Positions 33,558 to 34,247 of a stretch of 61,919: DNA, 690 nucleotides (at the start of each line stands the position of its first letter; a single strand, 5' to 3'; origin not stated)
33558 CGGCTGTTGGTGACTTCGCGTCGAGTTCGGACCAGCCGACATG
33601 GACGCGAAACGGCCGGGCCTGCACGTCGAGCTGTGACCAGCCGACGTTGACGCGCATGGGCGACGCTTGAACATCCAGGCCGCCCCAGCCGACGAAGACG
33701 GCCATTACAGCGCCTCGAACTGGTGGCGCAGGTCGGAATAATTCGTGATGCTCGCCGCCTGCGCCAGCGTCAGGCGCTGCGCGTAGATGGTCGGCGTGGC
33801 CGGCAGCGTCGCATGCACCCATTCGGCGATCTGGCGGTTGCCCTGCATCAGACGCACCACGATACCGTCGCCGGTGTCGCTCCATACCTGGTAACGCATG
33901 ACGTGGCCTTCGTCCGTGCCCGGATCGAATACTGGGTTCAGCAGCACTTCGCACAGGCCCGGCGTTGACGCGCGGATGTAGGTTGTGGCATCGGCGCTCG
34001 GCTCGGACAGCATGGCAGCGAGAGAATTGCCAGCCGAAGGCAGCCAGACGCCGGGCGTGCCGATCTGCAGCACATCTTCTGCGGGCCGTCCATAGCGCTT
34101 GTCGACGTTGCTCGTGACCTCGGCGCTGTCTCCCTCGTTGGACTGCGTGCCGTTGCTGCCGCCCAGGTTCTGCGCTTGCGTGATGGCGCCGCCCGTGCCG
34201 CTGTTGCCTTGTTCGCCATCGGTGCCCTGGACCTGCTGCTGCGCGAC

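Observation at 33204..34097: Segmental duplication spanning three genes: 130-aa C-domain, GW-repeat acidic ORF and N-domain of the next virion protein (partner 25569..26523)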

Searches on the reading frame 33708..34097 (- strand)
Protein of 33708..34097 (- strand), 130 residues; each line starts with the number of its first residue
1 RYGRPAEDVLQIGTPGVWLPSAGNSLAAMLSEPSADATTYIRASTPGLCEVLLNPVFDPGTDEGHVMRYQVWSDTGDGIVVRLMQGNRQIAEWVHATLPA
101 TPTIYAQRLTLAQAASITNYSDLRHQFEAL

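Call 23: find_homologous_proteins(query=window:33708-34097:-, max_evalue=0.001)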
Query seq(130 aa): 18 candidates shared short words with the query, none scored E <= 0.001.
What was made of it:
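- Tried and rejected: Single-sequence search with the 130-aa C-domain: nothing (call 23).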

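Call 45: search_solved_structures(query=A4, max_evalue=10)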
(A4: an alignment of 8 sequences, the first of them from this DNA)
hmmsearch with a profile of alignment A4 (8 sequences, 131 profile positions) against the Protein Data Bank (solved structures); distinct sequences matched with E-value up to 10: 4.
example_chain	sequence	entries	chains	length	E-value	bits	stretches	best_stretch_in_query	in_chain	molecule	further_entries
1rdu_A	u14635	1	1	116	0.14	15.6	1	20-68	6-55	conserved hypothetical protein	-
8cx4_D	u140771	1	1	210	0.19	15.1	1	23-66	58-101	AS8.4a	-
6jls_A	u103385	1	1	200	0.82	13.1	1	43-112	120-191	Putative flavoprotein decarboxylase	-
2f6b_A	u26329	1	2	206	1.2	12.6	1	57-115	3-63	Family 11 Xylanase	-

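Call 52: find_homologous_proteins(query=A5, max_evalue=0.001)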
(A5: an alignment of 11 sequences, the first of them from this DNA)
Query A5 (11 sequences) (130 aa, profile of the alignment): 1035 proteins with E <= 0.001 among 2920 candidates; the best 120 are listed.
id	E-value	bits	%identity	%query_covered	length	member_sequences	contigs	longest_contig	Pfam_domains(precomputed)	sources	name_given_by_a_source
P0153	2.1e-55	204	53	100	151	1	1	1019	-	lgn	-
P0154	9.9e-53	196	54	100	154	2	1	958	-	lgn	-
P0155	3.5e-50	187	46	100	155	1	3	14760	-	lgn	-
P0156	3.7e-50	187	46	100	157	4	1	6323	-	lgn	-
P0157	8.7e-49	183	55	100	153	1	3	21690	-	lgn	-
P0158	2.9e-48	181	45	100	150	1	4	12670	-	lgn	-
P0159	3.9e-48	181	45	100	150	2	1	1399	-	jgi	jgi:hypothetical protein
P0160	5.9e-48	180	52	100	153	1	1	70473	-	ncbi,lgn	-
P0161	8.3e-47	177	48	100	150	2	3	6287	-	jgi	jgi:hypothetical protein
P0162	1.6e-46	176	47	100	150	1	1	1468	-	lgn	-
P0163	2.2e-46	175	46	100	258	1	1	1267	-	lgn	-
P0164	4.4e-46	174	46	100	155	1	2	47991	-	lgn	-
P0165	2.4e-42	162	45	99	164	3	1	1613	-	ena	-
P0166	3.1e-42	162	47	99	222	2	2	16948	-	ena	-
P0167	1.0e-41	160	52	99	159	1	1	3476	-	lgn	-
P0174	4.8e-37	145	27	99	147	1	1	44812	-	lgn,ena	-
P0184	2.8e-34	136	28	99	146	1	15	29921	-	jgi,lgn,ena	-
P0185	3.6e-34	136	38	99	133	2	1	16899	-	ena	-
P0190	1.3e-33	134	29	95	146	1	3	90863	-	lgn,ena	-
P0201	5.0e-33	132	31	98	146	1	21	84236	-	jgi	jgi:multidrug efflux pump subunit AcrB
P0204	6.9e-33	132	32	99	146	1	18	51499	-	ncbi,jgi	jgi:hypothetical protein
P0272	8.0e-31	125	31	99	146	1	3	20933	-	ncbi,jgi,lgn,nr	ncbi:MAG: hypothetical protein K0S14_38 [Thermomicrobiales bacterium]|jgi:hypothetical protein|nr:hy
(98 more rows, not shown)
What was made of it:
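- The C-domain family has more than 1000 clusters (call 52).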

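Call 53: search_protein_families(library=phrogs, proteins=[P0153, P0160, P0174, P0184, P0201, P0204, P0190, P0272, P0185, P0166], max_evalue=0.01)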
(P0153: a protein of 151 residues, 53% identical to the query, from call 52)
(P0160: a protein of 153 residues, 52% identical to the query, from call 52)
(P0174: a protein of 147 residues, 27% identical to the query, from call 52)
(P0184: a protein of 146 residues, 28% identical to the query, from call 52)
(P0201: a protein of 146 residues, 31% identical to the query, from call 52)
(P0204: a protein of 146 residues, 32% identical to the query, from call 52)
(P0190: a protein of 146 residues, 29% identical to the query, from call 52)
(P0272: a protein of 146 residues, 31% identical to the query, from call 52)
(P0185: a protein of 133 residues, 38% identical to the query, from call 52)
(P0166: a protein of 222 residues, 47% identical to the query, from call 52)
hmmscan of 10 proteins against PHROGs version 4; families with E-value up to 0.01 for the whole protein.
P0153 (151 aa): 0 families

P0160 (153 aa): 0 families

P0174 (147 aa): 0 families

P0184 (146 aa): 0 families

P0201 (146 aa): 0 families

P0204 (146 aa): 0 families

P0190 (146 aa): 0 families

P0272 (146 aa): 0 families

P0185 (133 aa): 0 families

P0166 (222 aa): 0 families

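Call 57: find_encoding_contigs(protein=P0204, flank=6000, max_places=2)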
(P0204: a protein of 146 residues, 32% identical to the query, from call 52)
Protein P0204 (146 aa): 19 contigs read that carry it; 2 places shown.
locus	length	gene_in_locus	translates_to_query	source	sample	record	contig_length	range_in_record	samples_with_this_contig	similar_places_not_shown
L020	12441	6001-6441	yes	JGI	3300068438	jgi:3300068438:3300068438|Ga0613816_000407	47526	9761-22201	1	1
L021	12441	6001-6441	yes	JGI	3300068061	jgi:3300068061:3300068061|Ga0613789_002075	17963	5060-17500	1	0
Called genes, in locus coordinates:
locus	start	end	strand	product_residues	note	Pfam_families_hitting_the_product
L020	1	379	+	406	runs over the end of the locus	-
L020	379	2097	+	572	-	-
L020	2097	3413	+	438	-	-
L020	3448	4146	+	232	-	-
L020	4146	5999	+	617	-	-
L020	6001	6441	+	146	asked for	-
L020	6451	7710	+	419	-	-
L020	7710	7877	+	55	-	-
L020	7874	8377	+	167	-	-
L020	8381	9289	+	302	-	-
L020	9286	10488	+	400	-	-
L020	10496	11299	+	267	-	-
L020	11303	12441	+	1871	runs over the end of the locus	PF23802:DUF7178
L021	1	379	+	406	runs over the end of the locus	-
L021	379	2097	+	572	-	-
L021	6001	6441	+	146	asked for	-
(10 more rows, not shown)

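Call 58: find_encoding_contigs(protein=P0160, flank=8000, max_places=2)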
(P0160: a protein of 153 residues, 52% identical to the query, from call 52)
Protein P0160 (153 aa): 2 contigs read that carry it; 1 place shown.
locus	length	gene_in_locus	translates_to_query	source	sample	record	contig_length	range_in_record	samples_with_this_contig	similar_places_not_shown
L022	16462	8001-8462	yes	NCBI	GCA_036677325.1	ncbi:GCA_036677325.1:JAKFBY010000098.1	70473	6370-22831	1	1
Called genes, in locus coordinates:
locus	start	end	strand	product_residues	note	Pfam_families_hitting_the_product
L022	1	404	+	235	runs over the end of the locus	-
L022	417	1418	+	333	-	-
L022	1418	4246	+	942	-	-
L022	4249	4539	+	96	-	-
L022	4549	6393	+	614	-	PF13753:SWM_repeat (weak), PF00041:fn3, PF25059:FN3_DSCAM-DSCAML_C (faint), PF00041:fn3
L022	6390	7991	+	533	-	PF03629:SASA (faint)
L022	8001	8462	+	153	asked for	-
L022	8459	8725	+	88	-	-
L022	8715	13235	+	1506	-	PF18838:LPD23, PF18857:LPD38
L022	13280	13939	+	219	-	PF00182:Glyco_hydro_19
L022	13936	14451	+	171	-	-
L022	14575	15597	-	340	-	PF00589:Phage_integrase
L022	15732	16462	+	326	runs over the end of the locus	PF01207:Dus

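Call 62: predict_structure(alignment_id=A6)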
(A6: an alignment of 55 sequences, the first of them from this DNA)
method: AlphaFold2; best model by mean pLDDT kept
length: 130 residues; sequences in the alignment: 55
mean_pLDDT: 91.3   pTM: 0.85
mean pLDDT of the five models: 91.3, 90.7, 89.4, 89.3, 89.0
residues with pLDDT >= 90: 106; 70-90: 17; 50-70: 5; < 50: 2
segments of 3 or more residues with pLDDT < 50: none
pLDDT, mean of each block of 10 residues (from residue 1): 83 67 92 90 92 92 94 95 96 97 97 96 95
secondary structure, 60 per line:
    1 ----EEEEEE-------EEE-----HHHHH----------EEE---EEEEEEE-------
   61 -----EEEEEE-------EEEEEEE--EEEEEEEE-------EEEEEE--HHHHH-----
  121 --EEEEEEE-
elements in order: E5-10 E18-20 H26-30 E41-43 E47-53 E66-71 E79-85 E88-95 E103-108 H111-115 E123-129
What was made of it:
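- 33705..35246 (-): g513, the fibre-like protein of unit 1, with Gly-rich ~21-aa repeats. The C-domain is its last 130 aa (nt 33708..34097). AF2 model of the C-domain: pLDDT 91.3, pTM 0.85, all-beta sandwich (call 62).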

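Call 64: fold_search(model_id=the predicted structure, library=pdb)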
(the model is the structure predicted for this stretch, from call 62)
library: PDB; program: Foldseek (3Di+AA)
matches with E <= 10: 1363; with E <= 0.001: 0
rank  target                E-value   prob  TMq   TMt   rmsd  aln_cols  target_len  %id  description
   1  8bl3                  1.3e-02  0.92  0.30  0.28   8.2       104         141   10  De novo single-chain immunoglobulin dimer scIg12 (released 2023-10-04)
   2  1gui_A                1.4e-02  0.90  0.31  0.26  15.7       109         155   16  CBM4 structure and function (released 2002-09-26)
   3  8bl6                  1.6e-02  0.84  0.29  0.28   8.4       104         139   12  De novo single-chain immunoglobulin dimer scIg12+EF3a (released 2023-10-04)
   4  5eiy_B                1.7e-02  0.98  0.43  0.11   6.8       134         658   13  Bacterial cellulose synthase bound to a substrate analogue (released 2016-03-09)
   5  9jsk_C                1.7e-02  0.92  0.40  0.15   9.2       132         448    9  Clostridium perfringens iota toxin pore Ib in prepore IV state (released 2025-05-14)
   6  9jsl_D                1.8e-02  0.93  0.41  0.15   9.1       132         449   11  Clostridium perfringens iota toxin pore Ib in prepore V state (released 2025-05-14)
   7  9jsk_A                1.9e-02  0.94  0.41  0.15   9.2       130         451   12  Clostridium perfringens iota toxin pore Ib in prepore IV state (released 2025-05-14)
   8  9jsm_E                2.3e-02  0.91  0.40  0.15   9.1       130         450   10  Clostridium perfringens iota toxin pore Ib in prepore VI state (released 2025-05-14)
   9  9jsk_B                2.3e-02  0.90  0.40  0.15   9.3       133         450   10  Clostridium perfringens iota toxin pore Ib in prepore IV state (released 2025-05-14)
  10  9jsk_F                2.7e-02  0.94  0.43  0.14   9.0       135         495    9  Clostridium perfringens iota toxin pore Ib in prepore IV state (released 2025-05-14)
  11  8a28_A                2.7e-02  0.47  0.29  0.14  10.1       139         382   13  Structure of the astacin zymogen of LAST-MAM from Limulus polyphemus (released 2022-10-19)
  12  8xmz_A                3.0e-02  0.92  0.43  0.41   9.8       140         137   11  Crystal structure of a novel porphyran-binding carbohydrate binding module (released 2024-01-17)
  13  9jsm_A                3.0e-02  0.89  0.40  0.15   9.1       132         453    9  Clostridium perfringens iota toxin pore Ib in prepore VI state (released 2025-05-14)
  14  2y6k_A                4.0e-02  0.84  0.44  0.36   8.9       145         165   13  Xylotetraose bound to X-2 engineered mutated CBM4-2 Carbohydrate Binding Module from a Thermostable Rhodothermus marin (released 2012-03-07)
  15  5l73_B                4.2e-02  0.91  0.41  0.32   6.2       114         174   14  MAM domain of human neuropilin-1 (released 2016-10-26)
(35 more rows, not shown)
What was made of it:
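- On Carbohydrate-binding module / galactose-binding-like jelly roll (C-domain): The best CBM hits have TM 0.26-0.47 and E >= 0.014 (call 64).
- The weak fold resemblance of the C-domain to carbohydrate-binding modules (call 64) would also fit a distal receptor-binding knob.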

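Call 66: fold_search(model_id=the predicted structure, library=viral)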
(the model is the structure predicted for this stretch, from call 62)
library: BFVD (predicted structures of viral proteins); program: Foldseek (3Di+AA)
matches with E <= 10: 1341; with E <= 0.001: 10
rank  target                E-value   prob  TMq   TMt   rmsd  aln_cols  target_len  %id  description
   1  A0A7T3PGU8            9.9e-06  1.00  0.70  0.26   4.2       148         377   19  Uncharacterized protein [Achromobacter phage vB_AchrS_AchV4]
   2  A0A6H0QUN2            1.9e-05  1.00  0.78  0.33   3.1       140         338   18  (no name in the UniProt tables at hand)
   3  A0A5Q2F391            2.3e-05  1.00  0.74  0.33   3.2       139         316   16  Uncharacterized protein [Serratia phage JS26]
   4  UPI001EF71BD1         8.3e-05  1.00  0.70  0.40   3.6       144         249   14  (no name look-up for this kind of identifier)
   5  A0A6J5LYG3            1.0e-04  1.00  0.69  0.27   3.3       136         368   15  Concanavalin A-like lectin/glucanases superfamily [uncultured Caudovirales phage]
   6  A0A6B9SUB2            1.1e-04  1.00  0.69  0.30   4.0       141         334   20  (no name in the UniProt tables at hand)
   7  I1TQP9                2.4e-04  1.00  0.69  0.28   3.8       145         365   16  (no name in the UniProt tables at hand)
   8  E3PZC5                5.2e-04  1.00  0.67  0.30   3.7       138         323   14  Uncharacterized protein [Roseovarius sp. 217 phage 1]
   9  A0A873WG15            5.9e-04  1.00  0.71  0.33   3.0       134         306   15  Uncharacterized protein [Providencia phage Kokobel1]
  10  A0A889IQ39            6.6e-04  1.00  0.74  0.14   3.4       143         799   12  (no name in the UniProt tables at hand)
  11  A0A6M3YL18            1.0e-03  1.00  0.54  0.24   5.6       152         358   14  Uncharacterized protein [Cronobacter phage JC01]
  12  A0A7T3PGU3            1.1e-03  1.00  0.62  0.27   4.6       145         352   14  Virion structural protein [Achromobacter phage vB_AchrS_AchV4]
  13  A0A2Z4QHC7            1.1e-03  1.00  0.56  0.26   4.6       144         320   17  (no name in the UniProt tables at hand)
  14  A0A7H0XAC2            1.2e-03  1.00  0.68  0.28   3.7       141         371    9  (no name in the UniProt tables at hand)
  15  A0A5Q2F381            1.2e-03  1.00  0.52  0.20   6.3       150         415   15  Uncharacterized protein [Serratia phage JS26]
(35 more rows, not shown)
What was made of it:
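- On Carbohydrate-binding module / galactose-binding-like jelly roll (C-domain): The better matches (TMq 0.70-0.78) are to uncharacterised phage proteins in BFVD (call 66).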

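Call 67: search_dna_similar(query=P0204, collection=phages, mode=protein, max_evalue=0.001, max_rows=30)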
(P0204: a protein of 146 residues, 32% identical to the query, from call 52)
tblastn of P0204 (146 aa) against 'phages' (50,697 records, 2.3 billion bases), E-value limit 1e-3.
No match.

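Call 68: search_dna_similar(query=P0160, collection=phages, mode=protein, max_evalue=0.001, max_rows=30)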
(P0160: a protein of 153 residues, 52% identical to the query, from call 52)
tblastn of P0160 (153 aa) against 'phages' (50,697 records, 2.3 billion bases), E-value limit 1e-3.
No match.

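Call 69: search_dna_similar(query=L020:6451-7707:+, collection=phages, mode=protein, max_evalue=0.01, max_rows=20)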
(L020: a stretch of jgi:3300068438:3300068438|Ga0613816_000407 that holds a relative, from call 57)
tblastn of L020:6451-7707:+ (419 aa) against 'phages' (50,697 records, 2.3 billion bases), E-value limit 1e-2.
No match.

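Call 79: find_related_loci(query=A6, collection=viral_contigs, flank=5000)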
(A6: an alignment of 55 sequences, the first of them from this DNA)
Query A6 (130 aa) in viral_contigs; peptide patterns used: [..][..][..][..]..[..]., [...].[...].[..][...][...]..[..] (x = any residue, [..] = any of these).
297 stretches matched a pattern; 213 encode a relative of the query (tblastn E <= 1e-3); the best 80 are kept; 79 distinct loci.
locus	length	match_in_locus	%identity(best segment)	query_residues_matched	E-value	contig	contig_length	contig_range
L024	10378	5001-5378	53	1-130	1e-41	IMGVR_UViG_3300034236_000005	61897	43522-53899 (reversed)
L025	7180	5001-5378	52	1-130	3e-38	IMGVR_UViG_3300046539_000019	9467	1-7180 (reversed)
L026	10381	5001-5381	53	1-130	1e-40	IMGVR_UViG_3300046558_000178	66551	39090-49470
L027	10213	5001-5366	49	4-129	5e-35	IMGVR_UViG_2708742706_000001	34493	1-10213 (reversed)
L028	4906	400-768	50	4-130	4e-35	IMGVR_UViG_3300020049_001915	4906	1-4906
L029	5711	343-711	48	4-130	1e-34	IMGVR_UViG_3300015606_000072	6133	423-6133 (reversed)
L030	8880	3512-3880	51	1-130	2e-34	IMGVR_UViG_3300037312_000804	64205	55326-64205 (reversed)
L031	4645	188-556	47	4-130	5e-34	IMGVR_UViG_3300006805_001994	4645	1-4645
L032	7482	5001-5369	47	4-130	1e-33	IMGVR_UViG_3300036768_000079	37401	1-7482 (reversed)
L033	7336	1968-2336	46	4-130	1e-33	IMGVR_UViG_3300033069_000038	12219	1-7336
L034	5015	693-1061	46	4-130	1e-33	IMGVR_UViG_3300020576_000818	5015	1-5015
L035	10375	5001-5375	46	1-130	1e-32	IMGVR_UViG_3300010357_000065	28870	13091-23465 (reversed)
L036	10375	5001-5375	45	1-130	8e-32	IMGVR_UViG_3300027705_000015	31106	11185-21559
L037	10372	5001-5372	46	1-129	3e-31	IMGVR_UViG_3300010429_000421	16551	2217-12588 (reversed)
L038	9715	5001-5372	46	1-129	9e-31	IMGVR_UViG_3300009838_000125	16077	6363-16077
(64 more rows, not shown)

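Call 96: search_protein_families(library=ncbifam, proteins=[P0204], max_evalue=0.01)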
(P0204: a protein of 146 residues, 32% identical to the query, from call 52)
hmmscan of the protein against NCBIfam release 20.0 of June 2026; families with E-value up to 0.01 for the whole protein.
P0204 (146 aa): 0 families
